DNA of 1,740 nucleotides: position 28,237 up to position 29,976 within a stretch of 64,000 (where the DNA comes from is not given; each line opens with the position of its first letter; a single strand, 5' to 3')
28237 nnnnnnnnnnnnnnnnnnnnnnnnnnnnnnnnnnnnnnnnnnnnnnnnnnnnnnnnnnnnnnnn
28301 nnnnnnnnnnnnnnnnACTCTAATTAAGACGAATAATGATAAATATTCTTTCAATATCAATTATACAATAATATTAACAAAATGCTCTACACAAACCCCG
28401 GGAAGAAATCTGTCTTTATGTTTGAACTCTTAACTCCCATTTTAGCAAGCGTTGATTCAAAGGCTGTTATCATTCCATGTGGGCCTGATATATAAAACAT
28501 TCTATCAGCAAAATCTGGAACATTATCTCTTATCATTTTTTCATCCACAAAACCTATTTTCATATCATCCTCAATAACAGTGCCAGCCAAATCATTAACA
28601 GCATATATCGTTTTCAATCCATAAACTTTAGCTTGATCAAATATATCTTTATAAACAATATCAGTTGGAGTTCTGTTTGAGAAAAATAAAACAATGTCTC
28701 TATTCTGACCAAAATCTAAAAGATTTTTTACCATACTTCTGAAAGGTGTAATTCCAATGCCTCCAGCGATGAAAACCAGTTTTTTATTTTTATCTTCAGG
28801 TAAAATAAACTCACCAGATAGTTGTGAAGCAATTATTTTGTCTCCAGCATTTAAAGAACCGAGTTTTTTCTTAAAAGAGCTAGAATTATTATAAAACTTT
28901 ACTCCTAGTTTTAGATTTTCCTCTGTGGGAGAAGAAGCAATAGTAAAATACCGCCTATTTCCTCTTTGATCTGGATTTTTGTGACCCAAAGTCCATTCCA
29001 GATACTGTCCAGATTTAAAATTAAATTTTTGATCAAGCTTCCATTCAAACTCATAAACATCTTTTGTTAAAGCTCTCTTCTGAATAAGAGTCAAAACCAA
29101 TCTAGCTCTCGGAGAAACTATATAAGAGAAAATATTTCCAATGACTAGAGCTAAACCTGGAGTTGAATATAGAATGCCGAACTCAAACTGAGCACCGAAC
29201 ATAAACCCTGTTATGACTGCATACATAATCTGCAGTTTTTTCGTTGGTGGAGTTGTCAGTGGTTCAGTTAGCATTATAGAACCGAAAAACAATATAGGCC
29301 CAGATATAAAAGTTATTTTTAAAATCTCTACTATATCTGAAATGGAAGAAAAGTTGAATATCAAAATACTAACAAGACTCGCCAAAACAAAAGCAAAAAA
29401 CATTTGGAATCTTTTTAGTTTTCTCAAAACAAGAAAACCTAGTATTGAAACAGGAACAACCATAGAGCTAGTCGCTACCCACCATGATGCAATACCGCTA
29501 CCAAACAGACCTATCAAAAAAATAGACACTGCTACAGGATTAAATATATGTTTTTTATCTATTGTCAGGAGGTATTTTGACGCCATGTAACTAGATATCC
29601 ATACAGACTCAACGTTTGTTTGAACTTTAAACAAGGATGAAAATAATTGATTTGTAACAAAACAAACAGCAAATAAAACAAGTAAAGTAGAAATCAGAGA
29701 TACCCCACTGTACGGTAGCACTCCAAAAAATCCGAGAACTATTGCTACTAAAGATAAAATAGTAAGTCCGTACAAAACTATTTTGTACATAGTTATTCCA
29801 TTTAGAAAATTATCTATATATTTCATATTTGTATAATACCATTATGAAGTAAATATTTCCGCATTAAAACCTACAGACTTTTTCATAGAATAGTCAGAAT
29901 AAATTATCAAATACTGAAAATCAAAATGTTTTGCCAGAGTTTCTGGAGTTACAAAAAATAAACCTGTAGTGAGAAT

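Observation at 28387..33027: ECF sigma/anti-sigma-linked extracytoplasmic flavinylation module: FMN-binding protein, ApbE, membrane FNR-like reductase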

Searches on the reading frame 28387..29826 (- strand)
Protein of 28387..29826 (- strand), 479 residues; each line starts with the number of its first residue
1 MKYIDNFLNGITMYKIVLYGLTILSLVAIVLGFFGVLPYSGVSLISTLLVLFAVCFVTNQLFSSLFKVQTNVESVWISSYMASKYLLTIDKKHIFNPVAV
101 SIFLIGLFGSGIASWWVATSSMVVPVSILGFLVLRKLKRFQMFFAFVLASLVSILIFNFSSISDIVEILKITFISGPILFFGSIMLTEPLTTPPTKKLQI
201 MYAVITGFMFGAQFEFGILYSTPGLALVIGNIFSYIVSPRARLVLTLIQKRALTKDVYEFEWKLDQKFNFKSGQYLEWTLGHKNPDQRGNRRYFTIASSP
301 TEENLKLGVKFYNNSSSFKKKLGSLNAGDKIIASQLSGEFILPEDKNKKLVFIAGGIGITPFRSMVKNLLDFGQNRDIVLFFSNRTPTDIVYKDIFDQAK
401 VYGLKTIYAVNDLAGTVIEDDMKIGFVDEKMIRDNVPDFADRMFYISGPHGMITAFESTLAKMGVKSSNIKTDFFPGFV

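Call 3: search_protein_families(library=pfam, proteins=[window:28387-29826:-], max_evalue=0.1)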
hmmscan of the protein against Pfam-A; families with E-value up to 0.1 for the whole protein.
window:28387-29826:- (479 aa): 5 families
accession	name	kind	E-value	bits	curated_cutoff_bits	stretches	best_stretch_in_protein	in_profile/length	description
PF00175.26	NAD_binding_1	-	1.6e-16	61.4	22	1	352-456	1-107/109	Oxidoreductase NAD-binding domain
PF00970.30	FAD_binding_6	-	0.00024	21.8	21.1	1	245-332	2-89/99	Oxidoreductase FAD-binding domain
PF03116.20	NQR2_RnfD_RnfE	-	0.00025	20.9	27.7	1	117-235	171-284/296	NQR2, RnfD, RnfE family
PF08030.17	NAD_binding_6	-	0.0058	17.2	22.2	1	349-380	3-39/156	Ferric reductase NAD binding domain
PF24983.1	DUF7774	-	0.048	14.2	26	0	365-433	21-90/97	Domain of unknown function (DUF7774)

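Call 4: search_protein_families(library=ncbifam, proteins=[window:28387-29826:-], max_evalue=0.1)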
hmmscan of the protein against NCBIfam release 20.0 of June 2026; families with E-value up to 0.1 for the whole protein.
window:28387-29826:- (479 aa): 28 families (the best 25 are shown)
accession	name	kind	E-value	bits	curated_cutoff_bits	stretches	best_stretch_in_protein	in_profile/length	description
NF009805.0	PRK13289.1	equivalog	2.8e-24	85.8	432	1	268-475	183-392/399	NO-inducible flavohemoprotein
NF005963.0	PRK08051.1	equivalog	5.2e-21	75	230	1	251-475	12-230/233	NAD(P)H-flavin reductase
NF007964.0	PRK10684.1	equivalog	3.3e-20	72.3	383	1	254-475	21-237/333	NADH oxidoreductase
NF058606.1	GlBtMonoRdsGbcB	equivalog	9.3e-19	67.5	500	1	253-470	24-242/362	glycine betaine monooxygenase reductase subunit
TIGR02160.1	PA_CoA_Oxy5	hypoth_equivalog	4.6e-17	61.8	420.8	1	259-475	22-241/352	1,2-phenylacetyl-CoA epoxidase subunit PaaE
NF040810.1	BenC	equivalog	3.4e-16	59.3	430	1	251-473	113-328/333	benzoate 1,2-dioxygenase electron transfer component BenC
TIGR01941.1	nqrF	equivalog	9.9e-15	54.3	295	1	296-475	211-403/405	NADH:ubiquinone reductase (Na(+)-transporting) subunit F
NF045803.1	MethMoxFADbindMmoC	equivalog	1.3e-13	50.5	500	1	265-472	135-337/343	aromatic/alkene monooxygenase hydroxylase FAD-binding subunit MmoC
NF052252.1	flav_redu_LuxG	exception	1.9e-13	50.1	340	1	252-474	10-228/232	flavin mononucleotide reductase LuxG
NF008822.0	PRK11872.1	equivalog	4.7e-11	42.3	402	1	265-472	132-332/341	anthranilate 1,2-dioxygenase electron transfer component AntC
NF040830.1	sulfhyd_ShyC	equivalog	5.1e-10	39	600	1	262-395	31-156/288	NAD(P)-dependent hydrogenase/sulfhydrogenase 2 subunit gamma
TIGR02911.1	sulfite_red_B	equivalog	3.2e-08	33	288.6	1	259-472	20-221/261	anaerobic sulfite reductase subunit AsrB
NF006220.0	PRK08345.1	subfamily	8.8e-08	31.7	395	1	262-410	35-179/294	cytochrome-c3 hydrogenase subunit gamma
NF000796.0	PRK00054.1-1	equivalog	2.8e-07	30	224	1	264-464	23-193/254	dihydroorotate dehydrogenase electron transfer subunit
NF008178.0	PRK10926.1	equivalog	1.5e-06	27.6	390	1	269-398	30-157/248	ferredoxin--NADP(+) reductase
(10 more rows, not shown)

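Call 12: find_homologous_proteins(query=window:28387-29826:-, max_evalue=0.00001)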
Query window:28387-29826:- (479 aa): 7815 proteins with E <= 0.00001 among 8000 candidates; the best 120 are listed.
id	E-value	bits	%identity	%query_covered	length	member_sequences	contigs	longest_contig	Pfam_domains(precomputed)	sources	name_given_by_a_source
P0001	0.0e+0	1045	100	100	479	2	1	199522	PF00175.27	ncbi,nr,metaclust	ncbi:MAG: NAD-dependent oxidoreductase [Parcubacteria bacterium C7867-006]|nr:MAG: NAD-dependent oxi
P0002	5.4e-256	868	79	100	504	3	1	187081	PF00175.27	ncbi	-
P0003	1.0e-233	794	71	100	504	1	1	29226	PF00175.27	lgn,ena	-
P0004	1.3e-231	787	71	100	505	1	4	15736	PF00175.27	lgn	-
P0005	9.6e-231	784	70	100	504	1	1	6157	PF00175.27,PF00970.31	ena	-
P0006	1.6e-227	774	73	97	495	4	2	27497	PF00175.27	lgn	-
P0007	1.3e-220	751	70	100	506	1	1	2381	PF00175.27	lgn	-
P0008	6.2e-218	742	69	100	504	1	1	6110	PF00175.27,PF03116.21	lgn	-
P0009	3.4e-217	740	66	100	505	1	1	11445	PF00175.27,PF00970.31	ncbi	-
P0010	1.2e-214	731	66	100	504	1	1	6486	PF00175.27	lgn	-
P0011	1.3e-211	721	68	97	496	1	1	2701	PF00175.27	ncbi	-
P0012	6.0e-211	719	67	97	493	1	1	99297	PF00175.27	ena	-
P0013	4.3e-210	716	66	100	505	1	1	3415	PF00175.27,PF03116.21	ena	-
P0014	1.9e-205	701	65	100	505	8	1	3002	PF00175.27,PF03116.21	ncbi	-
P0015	2.8e-204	697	63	100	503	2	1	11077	PF00175.27,PF03116.21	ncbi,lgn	ncbi:MAG: RnfABCDGE type electron transport complex subunit D [Nitrospira sp.]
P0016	1.3e-201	688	64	100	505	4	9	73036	PF00175.27,PF03116.21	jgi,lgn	jgi:ferredoxin-NADP reductase/Na+-translocating ferredoxin:NAD+ oxidoreductase RnfD subunit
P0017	1.5e-200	685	61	100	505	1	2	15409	PF00175.27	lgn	-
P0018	8.8e-198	676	61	100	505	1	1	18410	PF00175.27,PF03116.21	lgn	-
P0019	1.2e-197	675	60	100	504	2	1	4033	PF00175.27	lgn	-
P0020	2.2e-196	671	60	100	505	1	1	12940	PF00175.27,PF03116.21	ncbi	-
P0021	5.7e-196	670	61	100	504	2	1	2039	PF00175.27,PF03116.21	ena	-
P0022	1.4e-192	659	59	100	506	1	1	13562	PF00175.27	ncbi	-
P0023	2.8e-192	658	61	97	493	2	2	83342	PF00175.27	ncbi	ncbi:MAG: oxidoreductase [Minisyncoccia bacterium]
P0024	5.5e-192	657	61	100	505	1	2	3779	PF00175.27,PF03116.21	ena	-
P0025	3.4e-191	654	61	100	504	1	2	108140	PF00175.27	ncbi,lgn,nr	ncbi:oxidoreductase [Patescibacteria group bacterium]|nr:oxidoreductase [Patescibacteria group bacte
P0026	1.7e-190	652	61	100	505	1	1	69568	PF00175.27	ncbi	-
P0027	7.2e-190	650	59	100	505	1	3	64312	PF00175.27,PF03116.21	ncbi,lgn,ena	-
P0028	1.3e-188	645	61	100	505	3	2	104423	PF00175.27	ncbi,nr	ncbi:MAG: hypothetical protein CEO12_384 [Parcubacteria group bacterium Gr01-1014_46]|nr:MAG: hypoth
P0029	1.5e-188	645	59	100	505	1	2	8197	PF00175.27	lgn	-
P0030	7.0e-188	643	60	97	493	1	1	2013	PF00175.27,PF03116.21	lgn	-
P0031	1.1e-185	636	59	100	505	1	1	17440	PF00175.27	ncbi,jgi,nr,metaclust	ncbi:MAG: NAD-dependent oxidoreductase [Parcubacteria bacterium C7867-003]|nr:MAG: NAD-dependent oxi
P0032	8.0e-184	630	60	96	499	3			PF00175.27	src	-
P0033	1.2e-183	629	57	100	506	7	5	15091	PF00175.27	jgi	jgi:ferredoxin-NADP reductase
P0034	1.7e-183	629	58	100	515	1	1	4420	PF00175.27,PF03116.21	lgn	-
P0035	2.0e-183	628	57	100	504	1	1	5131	PF00175.27,PF03116.21,PF00970.31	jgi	jgi:ferredoxin-NADP reductase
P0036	2.0e-183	628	58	97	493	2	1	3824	PF00175.27,PF03116.21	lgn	-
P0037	8.2e-183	626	57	100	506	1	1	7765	PF00175.27,PF03116.21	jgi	jgi:ferredoxin-NADP reductase/Na+-translocating ferredoxin:NAD+ oxidoreductase RnfD subunit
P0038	1.1e-182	626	58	100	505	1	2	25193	PF00175.27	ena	-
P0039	1.5e-182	626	58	100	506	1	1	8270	PF00175.27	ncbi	-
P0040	7.5e-182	623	56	100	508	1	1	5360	PF00175.27,PF03116.21,PF00970.31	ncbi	-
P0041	8.9e-182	623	59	100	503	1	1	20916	PF00175.27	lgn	-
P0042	1.5e-181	622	57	100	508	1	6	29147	PF00175.27,PF03116.21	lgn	-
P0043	3.9e-181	621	58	100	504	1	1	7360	PF00175.27,PF03116.21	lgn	-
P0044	1.3e-180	619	57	100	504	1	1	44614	PF00175.27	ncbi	-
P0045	3.5e-180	618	58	97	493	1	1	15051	PF00175.27,PF03116.21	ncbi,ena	-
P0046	4.0e-180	618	57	97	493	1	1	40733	PF00175.27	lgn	-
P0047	1.4e-179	616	58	100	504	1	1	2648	PF00175.27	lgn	-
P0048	2.7e-179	615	56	100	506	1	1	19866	PF00175.27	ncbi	-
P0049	9.1e-179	613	56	99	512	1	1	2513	PF00175.27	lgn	-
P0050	1.7e-178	612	58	100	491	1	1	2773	PF00175.27,PF03116.21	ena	-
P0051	3.5e-178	611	56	100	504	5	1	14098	PF00175.27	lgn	-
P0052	3.8e-178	611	57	100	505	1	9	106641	PF00175.27,PF03116.21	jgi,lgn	jgi:ferredoxin-NADP reductase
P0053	4.0e-178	611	56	100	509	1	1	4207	PF00175.27,PF03116.21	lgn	-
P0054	5.2e-178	611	57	100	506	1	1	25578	PF00175.27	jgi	jgi:ferredoxin-NADP reductase/Na+-translocating ferredoxin:NAD+ oxidoreductase RnfD subunit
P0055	2.0e-177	609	56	100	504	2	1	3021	PF00175.27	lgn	-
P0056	2.2e-177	608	56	100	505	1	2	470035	PF00175.27,PF03116.21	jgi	jgi:ferredoxin-NADP reductase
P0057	5.4e-177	607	57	100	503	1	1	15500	PF00175.27,PF03116.21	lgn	-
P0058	1.1e-176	606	57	100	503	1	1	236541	PF00175.27,PF03116.21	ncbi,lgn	-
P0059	1.3e-176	606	57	97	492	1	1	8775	PF00175.27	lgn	-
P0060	1.7e-176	606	57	100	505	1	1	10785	PF00175.27,PF03116.21,PF08030.18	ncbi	-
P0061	2.0e-176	605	56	100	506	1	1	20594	PF00175.27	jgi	jgi:ferredoxin-NADP reductase/Na+-translocating ferredoxin:NAD+ oxidoreductase RnfD subunit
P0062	2.3e-176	605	55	100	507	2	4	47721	PF00175.27,PF03116.21,PF08030.18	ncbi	ncbi:MAG: RnfABCDGE type electron transport complex subunit D [Minisyncoccia bacterium]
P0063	4.0e-176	604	57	97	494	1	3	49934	PF00175.27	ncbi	-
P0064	5.3e-176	604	57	97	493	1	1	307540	PF00175.27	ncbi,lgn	-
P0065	1.0e-175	603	54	100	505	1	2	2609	PF00175.27,PF03116.21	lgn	-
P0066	2.4e-175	602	56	100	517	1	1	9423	PF00175.27,PF03116.21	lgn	-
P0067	3.5e-175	601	57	97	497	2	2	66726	PF00175.27,PF03116.21,PF08030.18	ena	-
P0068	8.4e-175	600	57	100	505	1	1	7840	PF00175.27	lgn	-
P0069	3.7e-174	598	55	100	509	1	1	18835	PF00175.27,PF03116.21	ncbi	-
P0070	4.0e-174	598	56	97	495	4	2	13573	PF00175.27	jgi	-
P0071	4.2e-174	598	57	97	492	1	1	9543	PF00175.27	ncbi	-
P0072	6.8e-174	597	56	100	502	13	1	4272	PF00175.27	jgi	jgi:ferredoxin-NADP reductase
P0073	1.0e-173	596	60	97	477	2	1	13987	PF00175.27,PF00970.31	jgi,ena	-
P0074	1.6e-173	596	54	100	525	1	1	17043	PF00175.27,PF03116.21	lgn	-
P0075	2.7e-173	595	56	100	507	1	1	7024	PF00175.27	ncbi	-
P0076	5.4e-173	594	59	97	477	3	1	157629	PF00175.27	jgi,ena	-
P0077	5.7e-173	594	57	100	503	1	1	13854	PF00175.27,PF03116.21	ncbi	-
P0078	6.4e-173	594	56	99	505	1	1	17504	PF00175.27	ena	-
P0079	7.6e-173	594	58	97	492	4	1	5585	PF00175.27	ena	-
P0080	8.0e-173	593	56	100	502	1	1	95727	PF00175.27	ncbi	-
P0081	1.2e-172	593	54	100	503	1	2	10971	PF00175.27,PF03116.21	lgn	-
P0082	1.7e-172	592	56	100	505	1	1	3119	PF00175.27,PF03116.21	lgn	-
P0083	3.0e-172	592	53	100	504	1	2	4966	PF00175.27,PF03116.21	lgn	-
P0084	3.1e-172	592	56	100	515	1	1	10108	PF00175.27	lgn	-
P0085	4.1e-172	591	55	100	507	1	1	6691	PF00175.27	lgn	-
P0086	5.4e-172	591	55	100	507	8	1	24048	PF00175.27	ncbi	-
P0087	2.4e-171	589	55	100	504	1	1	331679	PF00175.27,PF03116.21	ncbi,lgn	ncbi:MAG: RnfABCDGE type electron transport complex subunit D [Patescibacteria group bacterium]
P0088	3.4e-170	585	77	71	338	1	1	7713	PF00175.27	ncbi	-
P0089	3.8e-170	585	56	96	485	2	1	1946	PF00175.27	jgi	jgi:ferredoxin-NADP reductase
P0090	3.7e-169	581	55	100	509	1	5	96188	PF00175.27,PF03116.21,PF00970.31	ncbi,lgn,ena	-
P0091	1.1e-168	580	54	100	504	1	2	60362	PF00175.27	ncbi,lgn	-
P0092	2.8e-168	578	56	95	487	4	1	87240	PF00175.27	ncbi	-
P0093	4.9e-168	578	53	100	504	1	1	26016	PF00175.27,PF03116.21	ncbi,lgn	ncbi:MAG: RnfABCDGE type electron transport complex subunit D [Minisyncoccia bacterium]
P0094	1.5e-167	576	54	100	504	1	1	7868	PF00175.27,PF03116.21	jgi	-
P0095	1.7e-167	576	54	100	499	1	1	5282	PF00175.27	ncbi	-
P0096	3.9e-166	571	54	100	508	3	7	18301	PF00175.27,PF03116.21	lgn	-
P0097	5.8e-165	568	54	100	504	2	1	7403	PF00175.27,PF03116.21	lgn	-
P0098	7.0e-165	567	55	97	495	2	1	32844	PF00175.27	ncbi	-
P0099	6.6e-164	564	52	100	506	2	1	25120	PF00175.27,PF03116.21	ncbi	ncbi:MAG: RnfABCDGE type electron transport complex subunit D [Parcubacteria group bacterium]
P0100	3.2e-162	559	53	97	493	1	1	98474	PF00175.27,PF03116.21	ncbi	-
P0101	1.1e-159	550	52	100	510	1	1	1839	PF00175.27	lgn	-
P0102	1.6e-158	546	50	100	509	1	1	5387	PF00175.27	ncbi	-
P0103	3.4e-158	545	53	100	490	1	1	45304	PF00175.27,PF00970.31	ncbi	-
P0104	7.3e-157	541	52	97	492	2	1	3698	PF00175.27,PF03116.21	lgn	-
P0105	3.8e-156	538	53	100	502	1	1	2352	PF00175.27,PF03116.21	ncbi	-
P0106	4.2e-155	535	52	100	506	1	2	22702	PF00175.27,PF03116.21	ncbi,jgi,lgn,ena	-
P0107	5.9e-155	535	51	100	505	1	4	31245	PF00175.27,PF03116.21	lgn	-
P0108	8.0e-155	534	53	97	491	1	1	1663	PF00175.27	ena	-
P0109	3.2e-154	532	50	100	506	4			PF00175.27,PF03116.21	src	-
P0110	8.1e-154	531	51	99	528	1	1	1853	PF00175.27,PF03116.21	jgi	-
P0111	1.2e-153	530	50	100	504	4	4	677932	PF00175.27,PF03116.21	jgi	jgi:ferredoxin-NADP reductase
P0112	2.3e-153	529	51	100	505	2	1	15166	PF00175.27,PF03116.21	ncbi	-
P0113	6.2e-153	528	50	100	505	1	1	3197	PF00175.27,PF03116.21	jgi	jgi:ferredoxin-NADP reductase/Na+-translocating ferredoxin:NAD+ oxidoreductase RnfD subunit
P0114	8.2e-153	528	49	100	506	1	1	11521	PF00175.27,PF03116.21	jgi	jgi:ferredoxin-NADP reductase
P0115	1.0e-152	527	50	100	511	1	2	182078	PF00175.27,PF03116.21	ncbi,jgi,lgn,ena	ncbi:MAG: RnfABCDGE type electron transport complex subunit D [Candidatus Paceibacterota bacterium]|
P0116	1.1e-152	527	49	100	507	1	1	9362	PF00175.27,PF03116.21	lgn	-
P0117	1.3e-152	527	48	99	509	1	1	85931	PF00175.27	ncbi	-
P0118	1.4e-152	527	50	100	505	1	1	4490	PF00175.27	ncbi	-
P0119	2.3e-152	526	51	100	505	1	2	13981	PF00175.27,PF03116.21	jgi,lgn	-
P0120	3.6e-152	525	49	100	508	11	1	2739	PF00175.27,PF00970.31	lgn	-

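Call 15: search_solved_structures(query=A1, max_evalue=0.01, show_alignments=3)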
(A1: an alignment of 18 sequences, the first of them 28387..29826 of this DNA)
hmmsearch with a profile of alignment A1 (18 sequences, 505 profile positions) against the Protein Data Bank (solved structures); distinct sequences matched with E-value up to 0.01: 124 (the best 60 are shown).
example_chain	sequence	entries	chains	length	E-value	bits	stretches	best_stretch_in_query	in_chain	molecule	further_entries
7qty_A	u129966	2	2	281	3.5e-18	68.6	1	347-503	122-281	Na(+)-translocating NADH-quinone reductase subunit F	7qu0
4u9u_A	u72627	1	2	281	4.7e-17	64.9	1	347-503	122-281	Na(+)-translocating NADH-quinone reductase subunit F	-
8ad4_A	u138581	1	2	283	4.8e-17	64.9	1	347-503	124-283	Na(+)-translocating NADH-quinone reductase subunit F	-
4uaj_A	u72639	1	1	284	4.9e-17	64.9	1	347-503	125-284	Na(+)-translocating NADH-quinone reductase subunit F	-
7xk3_F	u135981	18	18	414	5.2e-17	64.8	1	346-504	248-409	Na(+)-translocating NADH-quinone reductase subunit F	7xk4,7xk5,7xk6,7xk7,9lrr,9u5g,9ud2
2r6h_A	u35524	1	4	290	7.2e-17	64.3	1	347-501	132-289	NADH:ubiquinone oxidoreductase, Na translocating, F subunit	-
7qu3_A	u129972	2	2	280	1.1e-16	63.7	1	347-503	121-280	Na(+)-translocating NADH-quinone reductase subunit F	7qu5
8a1t_F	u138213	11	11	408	1.1e-16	63.7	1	346-503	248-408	Na(+)-translocating NADH-quinone reductase subunit F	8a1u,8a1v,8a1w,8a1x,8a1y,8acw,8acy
2eix_A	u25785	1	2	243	1.6e-16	63.1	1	266-492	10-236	NADH-cytochrome b5 reductase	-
8ad3_A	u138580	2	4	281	3.2e-16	62.2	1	347-499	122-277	Na(+)-translocating NADH-quinone reductase subunit F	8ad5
1cne_A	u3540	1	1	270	7.8e-15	57.6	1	363-490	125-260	NITRATE REDUCTASE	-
3ozu_A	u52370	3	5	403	1.8e-14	56.4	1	292-501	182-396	Flavohemoprotein | Flavohemoglobin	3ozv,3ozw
1cqx_A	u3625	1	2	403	2e-14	56.3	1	292-501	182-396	FLAVOHEMOPROTEIN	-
1cnf_A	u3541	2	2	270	3.8e-14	55.3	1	363-489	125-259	NITRATE REDUCTASE | NADH-DEPENDENT NITRATE REDUCTASE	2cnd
7rom_A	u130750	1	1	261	3.9e-14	55.3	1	324-494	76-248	NADH-cytochrome b5 reductase 1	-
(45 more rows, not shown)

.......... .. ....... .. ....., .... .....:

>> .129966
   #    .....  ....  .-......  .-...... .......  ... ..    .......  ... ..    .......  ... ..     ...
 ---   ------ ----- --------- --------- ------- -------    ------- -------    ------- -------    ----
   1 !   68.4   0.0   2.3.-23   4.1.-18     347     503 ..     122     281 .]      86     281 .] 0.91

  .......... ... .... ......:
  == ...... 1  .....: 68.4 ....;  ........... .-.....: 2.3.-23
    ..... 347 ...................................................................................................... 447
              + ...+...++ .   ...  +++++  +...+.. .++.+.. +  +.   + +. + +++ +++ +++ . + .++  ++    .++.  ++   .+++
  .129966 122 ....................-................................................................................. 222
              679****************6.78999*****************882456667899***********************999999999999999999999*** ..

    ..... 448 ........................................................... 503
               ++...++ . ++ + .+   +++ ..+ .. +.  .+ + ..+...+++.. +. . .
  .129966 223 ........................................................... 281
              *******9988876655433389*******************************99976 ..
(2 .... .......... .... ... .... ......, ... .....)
